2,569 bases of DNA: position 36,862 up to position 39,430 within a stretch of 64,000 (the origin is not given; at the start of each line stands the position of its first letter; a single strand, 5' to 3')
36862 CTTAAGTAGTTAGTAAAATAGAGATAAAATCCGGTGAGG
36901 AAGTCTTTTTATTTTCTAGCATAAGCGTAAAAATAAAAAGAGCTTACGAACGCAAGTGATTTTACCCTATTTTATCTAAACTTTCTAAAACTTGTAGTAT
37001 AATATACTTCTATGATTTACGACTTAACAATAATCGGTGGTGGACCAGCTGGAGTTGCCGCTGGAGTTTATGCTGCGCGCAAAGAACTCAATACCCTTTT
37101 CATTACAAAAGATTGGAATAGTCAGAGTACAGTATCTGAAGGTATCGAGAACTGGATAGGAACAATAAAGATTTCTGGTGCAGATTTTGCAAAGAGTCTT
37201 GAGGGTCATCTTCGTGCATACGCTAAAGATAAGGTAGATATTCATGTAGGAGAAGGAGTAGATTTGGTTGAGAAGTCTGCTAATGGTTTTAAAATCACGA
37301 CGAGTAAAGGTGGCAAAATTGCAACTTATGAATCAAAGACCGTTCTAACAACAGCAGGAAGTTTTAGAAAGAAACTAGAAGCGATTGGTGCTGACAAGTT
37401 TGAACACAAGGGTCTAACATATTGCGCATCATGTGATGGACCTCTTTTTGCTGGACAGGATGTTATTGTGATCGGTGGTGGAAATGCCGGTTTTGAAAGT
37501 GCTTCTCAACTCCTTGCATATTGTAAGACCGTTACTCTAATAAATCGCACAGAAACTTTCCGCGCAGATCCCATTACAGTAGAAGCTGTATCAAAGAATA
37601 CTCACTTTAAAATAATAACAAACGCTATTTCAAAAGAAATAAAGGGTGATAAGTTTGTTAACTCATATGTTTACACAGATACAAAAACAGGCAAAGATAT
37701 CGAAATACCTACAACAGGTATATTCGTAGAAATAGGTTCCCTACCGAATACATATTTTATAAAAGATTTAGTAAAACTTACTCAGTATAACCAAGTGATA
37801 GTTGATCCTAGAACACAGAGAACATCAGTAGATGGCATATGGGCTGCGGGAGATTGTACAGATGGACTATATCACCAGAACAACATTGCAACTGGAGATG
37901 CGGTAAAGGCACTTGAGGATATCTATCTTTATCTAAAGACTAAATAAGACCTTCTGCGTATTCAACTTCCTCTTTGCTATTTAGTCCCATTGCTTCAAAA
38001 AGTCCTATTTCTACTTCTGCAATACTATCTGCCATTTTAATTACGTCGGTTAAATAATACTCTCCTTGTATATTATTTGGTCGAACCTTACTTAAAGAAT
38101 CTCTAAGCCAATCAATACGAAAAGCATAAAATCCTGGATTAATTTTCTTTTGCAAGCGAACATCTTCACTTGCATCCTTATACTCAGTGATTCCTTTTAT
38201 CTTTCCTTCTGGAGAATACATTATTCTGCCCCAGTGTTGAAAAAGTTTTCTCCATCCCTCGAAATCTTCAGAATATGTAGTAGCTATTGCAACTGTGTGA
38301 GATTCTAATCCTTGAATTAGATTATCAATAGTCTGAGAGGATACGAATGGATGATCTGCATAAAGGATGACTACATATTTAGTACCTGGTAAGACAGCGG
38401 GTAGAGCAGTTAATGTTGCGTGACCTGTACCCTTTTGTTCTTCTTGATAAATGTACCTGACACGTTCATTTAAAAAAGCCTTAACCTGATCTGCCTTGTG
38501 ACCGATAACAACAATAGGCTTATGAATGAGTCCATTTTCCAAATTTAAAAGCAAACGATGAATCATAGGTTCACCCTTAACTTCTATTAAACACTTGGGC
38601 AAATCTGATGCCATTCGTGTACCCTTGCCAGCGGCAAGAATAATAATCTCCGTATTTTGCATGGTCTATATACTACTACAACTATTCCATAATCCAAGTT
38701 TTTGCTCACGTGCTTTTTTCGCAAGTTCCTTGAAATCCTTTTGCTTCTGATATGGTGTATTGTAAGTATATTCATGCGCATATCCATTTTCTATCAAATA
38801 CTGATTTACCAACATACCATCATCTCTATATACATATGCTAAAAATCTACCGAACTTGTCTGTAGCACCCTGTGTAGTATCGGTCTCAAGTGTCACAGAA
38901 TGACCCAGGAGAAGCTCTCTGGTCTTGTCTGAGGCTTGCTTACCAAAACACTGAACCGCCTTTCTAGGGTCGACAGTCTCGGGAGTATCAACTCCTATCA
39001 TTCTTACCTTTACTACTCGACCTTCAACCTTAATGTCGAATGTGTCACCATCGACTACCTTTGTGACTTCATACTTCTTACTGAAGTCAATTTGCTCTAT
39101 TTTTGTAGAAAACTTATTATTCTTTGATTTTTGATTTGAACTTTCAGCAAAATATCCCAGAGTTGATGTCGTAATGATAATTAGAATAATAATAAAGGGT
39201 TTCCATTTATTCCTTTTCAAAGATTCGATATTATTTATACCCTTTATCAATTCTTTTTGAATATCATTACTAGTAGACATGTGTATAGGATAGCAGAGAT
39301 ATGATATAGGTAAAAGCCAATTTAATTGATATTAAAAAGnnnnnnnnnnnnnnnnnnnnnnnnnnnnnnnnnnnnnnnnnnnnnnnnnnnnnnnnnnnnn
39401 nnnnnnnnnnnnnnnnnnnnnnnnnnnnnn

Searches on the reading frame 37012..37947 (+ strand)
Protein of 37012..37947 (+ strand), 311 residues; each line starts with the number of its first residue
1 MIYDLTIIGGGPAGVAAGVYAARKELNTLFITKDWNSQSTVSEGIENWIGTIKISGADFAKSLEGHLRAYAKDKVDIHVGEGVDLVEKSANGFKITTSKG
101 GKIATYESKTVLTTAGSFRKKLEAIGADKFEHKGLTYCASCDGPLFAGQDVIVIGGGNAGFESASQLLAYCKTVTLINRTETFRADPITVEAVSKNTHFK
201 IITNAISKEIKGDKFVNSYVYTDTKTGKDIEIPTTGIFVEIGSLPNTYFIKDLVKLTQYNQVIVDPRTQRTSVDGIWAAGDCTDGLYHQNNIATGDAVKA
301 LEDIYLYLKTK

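Call 30: search_protein_families(library=pfam, proteins=[window:37012-37947:+], max_evalue=0.0001)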
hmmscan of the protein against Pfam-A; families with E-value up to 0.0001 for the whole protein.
window:37012-37947:+ (311 aa): 7 families
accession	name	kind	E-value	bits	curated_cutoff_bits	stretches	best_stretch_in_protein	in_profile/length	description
PF07992.20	Pyr_redox_2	-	5.9e-36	124.8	26.1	1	3-292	1-286/291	Pyridine nucleotide-disulphide oxidoreductase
PF13738.12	Pyr_redox_3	-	2.9e-26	92.9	30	1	68-280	88-305/305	Pyridine nucleotide-disulphide oxidoreductase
PF01134.28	GIDA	-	4e-11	43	22.1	0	4-36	1-33/391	Glucose inhibited division protein A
PF00890.30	FAD_binding_2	-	2.8e-10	40.4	20.4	0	4-50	1-49/414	FAD binding domain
PF00070.33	Pyr_redox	-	1.1e-09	39.1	22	1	151-214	2-70/82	Pyridine nucleotide-disulphide oxidoreductase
PF12831.13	FAD_oxidored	-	6e-09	36.1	27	0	4-33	1-30/416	FAD dependent oxidoreductase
PF03486.20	HI0933_like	-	3.4e-08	33.7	50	0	150-182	2-34/244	HI0933-like protein Rossmann domain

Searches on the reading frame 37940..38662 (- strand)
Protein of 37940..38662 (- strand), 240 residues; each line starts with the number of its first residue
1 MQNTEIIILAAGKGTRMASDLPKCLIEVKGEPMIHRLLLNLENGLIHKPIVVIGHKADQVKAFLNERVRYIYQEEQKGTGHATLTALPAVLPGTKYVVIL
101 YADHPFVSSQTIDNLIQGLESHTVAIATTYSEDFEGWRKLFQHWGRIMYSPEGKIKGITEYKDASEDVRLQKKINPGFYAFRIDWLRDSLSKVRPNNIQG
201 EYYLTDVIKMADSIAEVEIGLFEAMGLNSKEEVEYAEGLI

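Call 30: search_protein_families(library=pfam, proteins=[window:37940-38662:-], max_evalue=0.0001)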
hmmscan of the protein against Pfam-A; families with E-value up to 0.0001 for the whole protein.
window:37940-38662:- (240 aa): 4 families
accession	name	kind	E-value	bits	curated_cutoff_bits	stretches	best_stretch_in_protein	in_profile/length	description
PF12804.13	NTP_transf_3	-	6e-23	82.2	27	1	7-131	2-124/160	MobA-like NTP transferase domain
PF01128.25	IspD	-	1e-11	45.5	27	1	6-127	3-125/221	2-C-methyl-D-erythritol 4-phosphate cytidylyltransferase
PF00483.29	NTP_transferase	-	1.8e-10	41.3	21.2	1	7-209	3-207/245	Nucleotidyl transferase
PF02348.25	CTP_transf_3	-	1.2e-06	28.9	22.6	1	23-124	16-119/217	Cytidylyltransferase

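Call 60: search_protein_families(library=ncbifam, proteins=[window:37940-38662:-], max_evalue=0.00001)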
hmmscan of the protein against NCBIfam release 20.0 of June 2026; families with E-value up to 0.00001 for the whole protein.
window:37940-38662:- (240 aa): 35 families (the best 25 are shown)
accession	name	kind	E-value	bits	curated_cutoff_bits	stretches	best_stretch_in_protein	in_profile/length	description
TIGR01173.1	glmU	equivalog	3.4e-54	184.4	366.85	1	5-230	2-226/452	bifunctional UDP-N-acetylglucosamine diphosphorylase/glucosamine-1-phosphate N-acetyltransferase GlmU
NF010934.1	PRK14354.1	equivalog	3.7e-50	170.8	450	1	6-237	2-233/447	bifunctional UDP-N-acetylglucosamine diphosphorylase/glucosamine-1-phosphate N-acetyltransferase GlmU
NF010933.0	PRK14353.1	equivalog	2.4e-46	158.3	505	1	3-238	5-240/453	bifunctional UDP-N-acetylglucosamine diphosphorylase/glucosamine-1-phosphate N-acetyltransferase GlmU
NF010935.0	PRK14355.1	equivalog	2.7e-46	158.1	718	1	1-213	1-210/459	bifunctional UDP-N-acetylglucosamine diphosphorylase/glucosamine-1-phosphate N-acetyltransferase GlmU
NF010932.0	PRK14352.1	equivalog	5.6e-44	150.6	611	1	2-213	5-215/488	bifunctional UDP-N-acetylglucosamine diphosphorylase/glucosamine-1-phosphate N-acetyltransferase GlmU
NF010937.0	PRK14357.1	equivalog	8.6e-44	150.1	658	1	6-237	3-226/448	bifunctional UDP-N-acetylglucosamine diphosphorylase/glucosamine-1-phosphate N-acetyltransferase GlmU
NF010940.0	PRK14360.1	equivalog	3e-43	148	602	1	6-237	4-233/452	bifunctional UDP-N-acetylglucosamine diphosphorylase/glucosamine-1-phosphate N-acetyltransferase GlmU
NF010936.0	PRK14356.1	equivalog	4e-42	144.7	666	1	3-238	5-241/456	bifunctional UDP-N-acetylglucosamine diphosphorylase/glucosamine-1-phosphate N-acetyltransferase GlmU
NF006986.0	PRK09451.1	equivalog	3.8e-39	134.8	725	1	3-213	5-207/456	bifunctional UDP-N-acetylglucosamine diphosphorylase/glucosamine-1-phosphate N-acetyltransferase GlmU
NF010939.0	PRK14359.1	equivalog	2.2e-35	122.1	592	1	3-238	2-231/430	bifunctional UDP-N-acetylglucosamine diphosphorylase/glucosamine-1-phosphate N-acetyltransferase GlmU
NF010938.0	PRK14358.1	equivalog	7.1e-31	107.3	500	1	4-211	8-210/481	bifunctional N-acetylglucosamine-1-phosphate uridyltransferase/glucosamine-1-phosphate acetyltransferase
TIGR03992.1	Arch_glmU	subfamily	1.1e-24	87.1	292.1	1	5-213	2-198/393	bifunctional sugar-1-phosphate nucleotidylyltransferase/acetyltransferase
NF041313.1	UDPGP_AglF_Halo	equivalog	1.6e-18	67.1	400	1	6-211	3-202/234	UTP--glucose-1-phosphate uridylyltransferase AglF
NF045665.1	NTPtran_DVU1551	equivalog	3.8e-13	49.2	315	1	7-132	4-129/359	DVU_1551 family NTP transferase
TIGR00453.1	ispD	equivalog_domain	4.8e-13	49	181.3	1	6-127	2-125/219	2-C-methyl-D-erythritol 4-phosphate cytidylyltransferase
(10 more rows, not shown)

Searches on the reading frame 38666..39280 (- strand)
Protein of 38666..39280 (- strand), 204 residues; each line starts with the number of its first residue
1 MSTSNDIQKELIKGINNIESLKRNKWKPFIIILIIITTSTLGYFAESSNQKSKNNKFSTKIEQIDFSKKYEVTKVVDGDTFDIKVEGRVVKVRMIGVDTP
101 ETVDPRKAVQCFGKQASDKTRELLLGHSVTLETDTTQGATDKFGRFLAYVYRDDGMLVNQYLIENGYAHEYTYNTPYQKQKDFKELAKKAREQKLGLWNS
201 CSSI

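Call 30: search_protein_families(library=pfam, proteins=[window:38666-39280:-], max_evalue=0.0001)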
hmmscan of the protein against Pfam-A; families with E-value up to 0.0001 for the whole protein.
window:38666-39280:- (204 aa): 1 family
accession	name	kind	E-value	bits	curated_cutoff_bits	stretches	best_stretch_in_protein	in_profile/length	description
PF00565.23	SNase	-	4.2e-27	95.1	21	1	91-199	1-106/107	Staphylococcal nuclease homologue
